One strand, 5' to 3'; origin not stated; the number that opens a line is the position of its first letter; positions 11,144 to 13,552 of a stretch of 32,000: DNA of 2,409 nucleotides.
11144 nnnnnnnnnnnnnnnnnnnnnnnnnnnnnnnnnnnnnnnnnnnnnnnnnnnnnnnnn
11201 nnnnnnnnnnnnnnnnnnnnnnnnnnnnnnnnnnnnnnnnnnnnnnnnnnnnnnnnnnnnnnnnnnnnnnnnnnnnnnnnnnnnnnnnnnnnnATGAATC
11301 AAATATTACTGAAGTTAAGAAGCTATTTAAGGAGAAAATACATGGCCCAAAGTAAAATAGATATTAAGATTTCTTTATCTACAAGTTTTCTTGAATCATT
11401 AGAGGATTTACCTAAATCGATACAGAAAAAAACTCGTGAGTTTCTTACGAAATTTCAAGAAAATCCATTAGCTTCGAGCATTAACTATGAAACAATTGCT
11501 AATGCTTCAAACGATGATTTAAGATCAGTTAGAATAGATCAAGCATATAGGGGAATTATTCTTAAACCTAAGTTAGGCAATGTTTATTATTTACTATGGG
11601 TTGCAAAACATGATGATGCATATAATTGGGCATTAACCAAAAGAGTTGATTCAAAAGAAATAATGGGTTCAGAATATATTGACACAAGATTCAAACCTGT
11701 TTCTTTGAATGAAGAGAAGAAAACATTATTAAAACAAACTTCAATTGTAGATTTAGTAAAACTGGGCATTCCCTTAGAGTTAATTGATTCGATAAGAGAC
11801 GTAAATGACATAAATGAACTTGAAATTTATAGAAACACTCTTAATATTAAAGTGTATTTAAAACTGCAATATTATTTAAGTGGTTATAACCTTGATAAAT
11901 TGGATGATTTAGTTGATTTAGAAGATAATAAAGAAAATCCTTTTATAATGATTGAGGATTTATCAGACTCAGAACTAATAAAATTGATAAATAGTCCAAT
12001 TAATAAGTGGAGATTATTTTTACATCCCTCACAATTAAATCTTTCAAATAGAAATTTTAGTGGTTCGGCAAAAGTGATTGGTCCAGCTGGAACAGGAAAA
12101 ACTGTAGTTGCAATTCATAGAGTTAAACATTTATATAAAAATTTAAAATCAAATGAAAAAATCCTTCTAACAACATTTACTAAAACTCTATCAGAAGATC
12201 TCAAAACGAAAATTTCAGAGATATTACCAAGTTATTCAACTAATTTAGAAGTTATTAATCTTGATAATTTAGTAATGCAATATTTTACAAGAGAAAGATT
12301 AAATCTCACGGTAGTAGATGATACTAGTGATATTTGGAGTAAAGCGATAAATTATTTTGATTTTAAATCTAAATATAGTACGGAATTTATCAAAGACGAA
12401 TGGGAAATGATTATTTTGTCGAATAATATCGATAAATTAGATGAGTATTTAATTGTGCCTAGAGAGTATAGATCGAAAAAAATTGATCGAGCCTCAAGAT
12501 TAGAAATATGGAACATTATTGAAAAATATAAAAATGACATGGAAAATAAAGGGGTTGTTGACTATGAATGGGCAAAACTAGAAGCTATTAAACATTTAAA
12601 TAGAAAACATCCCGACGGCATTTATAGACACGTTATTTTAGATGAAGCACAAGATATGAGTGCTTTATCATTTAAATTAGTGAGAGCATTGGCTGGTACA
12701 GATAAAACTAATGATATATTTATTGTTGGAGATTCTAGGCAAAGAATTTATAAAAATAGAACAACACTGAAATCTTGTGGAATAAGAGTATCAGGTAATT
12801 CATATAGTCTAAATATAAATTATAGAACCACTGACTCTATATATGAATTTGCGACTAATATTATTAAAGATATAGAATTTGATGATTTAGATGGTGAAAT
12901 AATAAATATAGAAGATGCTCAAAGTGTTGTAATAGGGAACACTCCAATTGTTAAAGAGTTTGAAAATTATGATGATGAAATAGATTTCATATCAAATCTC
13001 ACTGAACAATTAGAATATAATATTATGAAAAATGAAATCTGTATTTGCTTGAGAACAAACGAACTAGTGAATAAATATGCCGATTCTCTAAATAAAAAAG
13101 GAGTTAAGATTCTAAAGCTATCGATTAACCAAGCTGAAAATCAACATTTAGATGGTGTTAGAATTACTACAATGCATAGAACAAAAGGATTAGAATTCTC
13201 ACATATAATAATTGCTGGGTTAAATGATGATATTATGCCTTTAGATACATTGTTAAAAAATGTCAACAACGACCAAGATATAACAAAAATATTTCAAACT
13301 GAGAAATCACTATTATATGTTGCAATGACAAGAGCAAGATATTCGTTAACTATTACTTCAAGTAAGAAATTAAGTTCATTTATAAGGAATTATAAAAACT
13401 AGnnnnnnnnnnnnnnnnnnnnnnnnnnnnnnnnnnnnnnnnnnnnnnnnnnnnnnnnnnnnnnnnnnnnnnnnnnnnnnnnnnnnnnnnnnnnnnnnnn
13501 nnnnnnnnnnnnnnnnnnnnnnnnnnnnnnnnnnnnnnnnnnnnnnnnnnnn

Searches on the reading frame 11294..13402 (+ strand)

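Call 6: search_protein_families(library=pfam, proteins=[window:11294-13402:+], max_evalue=0.001)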
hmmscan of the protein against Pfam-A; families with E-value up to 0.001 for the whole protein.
window:11294-13402:+ (702 aa): 11 families
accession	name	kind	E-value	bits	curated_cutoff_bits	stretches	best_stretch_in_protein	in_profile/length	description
PF13361.12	UvrD_C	-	8.6e-26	91.6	25.6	2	612-691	278-349/350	UvrD-like helicase C-terminal domain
PF00580.27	UvrD-helicase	-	1.1e-23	84.7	23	1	246-489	4-256/271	UvrD/REP helicase N-terminal domain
PF13245.12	AAA_19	-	2.3e-14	54.1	25.1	1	259-487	14-132/134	AAA domain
PF13538.12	UvrD_C_2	-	4.8e-06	26.8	27.4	0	669-687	33-51/52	UvrD-like helicase C-terminal domain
PF01443.25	Viral_helicase1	-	5.7e-06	26.7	21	0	598-687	153-226/228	Viral superfamily 1 RNA helicase core domain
PF04851.21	ResIII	-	1.2e-05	25.7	22.5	1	259-374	26-130/164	Type III restriction enzyme, res subunit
PF13401.12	AAA_22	-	6.4e-05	23.7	27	0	257-345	6-94/130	AAA domain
PF09848.15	SLFN-g3_helicase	-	0.00011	22.1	24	1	261-360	6-104/354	Schlafen group 3, DNA/RNA helicase domain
PF02562.22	PhoH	-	0.00012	22.1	27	0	261-294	24-56/205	PhoH-like protein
PF00270.35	DEAD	-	0.00028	21.1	26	0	261-320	19-76/167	DEAD/DEAH box helicase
PF13087.12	AAA_12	-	0.00033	20.7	27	1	503-691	17-194/195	AAA domain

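Call 7: search_protein_families(library=padloc, proteins=[window:11294-13402:+], max_evalue=0.0001)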
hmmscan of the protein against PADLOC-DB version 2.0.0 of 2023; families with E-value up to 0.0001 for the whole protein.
window:11294-13402:+ (702 aa): 28 families (the best 25 are shown)
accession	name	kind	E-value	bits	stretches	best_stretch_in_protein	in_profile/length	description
PDLC00114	GajB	-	8.2e-34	115.1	2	257-605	21-377/635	UrvD helicase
PDLC01087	C3a187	-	2.2e-33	113.9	1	436-700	312-553/559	NERD+UvrD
PDLC00132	GajB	-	3e-32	110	2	247-610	8-382/625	UrvD helicase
PDLC03802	RTasHel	-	2.9e-29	100.4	2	256-592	18-330/675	DRT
PDLC00107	GajB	-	2.9e-25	86.9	2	259-608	29-375/587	UrvD helicase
PDLC00117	GajB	-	9.6e-25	85.1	2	617-691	510-576/604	UrvD helicase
PDLC00148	GajB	-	5.5e-22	76.3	2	442-495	148-199/369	UrvD helicase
PDLC00127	GajB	-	1.9e-21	74.3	2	257-600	21-358/594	UrvD helicase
PDLC00123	GajB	-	3.8e-20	70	2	615-691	435-509/540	UrvD helicase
PDLC00103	GajB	-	6.6e-20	69.6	2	444-602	212-371/612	UrvD helicase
PDLC00104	GajB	-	1.4e-17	61.6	1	614-692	496-566/574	UrvD helicase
PDLC00121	GajB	-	1.4e-17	61.5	2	552-694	384-519/565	UrvD helicase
PDLC00140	GajB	-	2.7e-15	54.5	1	441-491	140-188/365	UrvD helicase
PDLC00122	GajB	-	8.7e-15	52.6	2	443-607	162-313/502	UrvD helicase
PDLC00106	GajB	-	6e-13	46.2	1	444-524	206-288/577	UrvD helicase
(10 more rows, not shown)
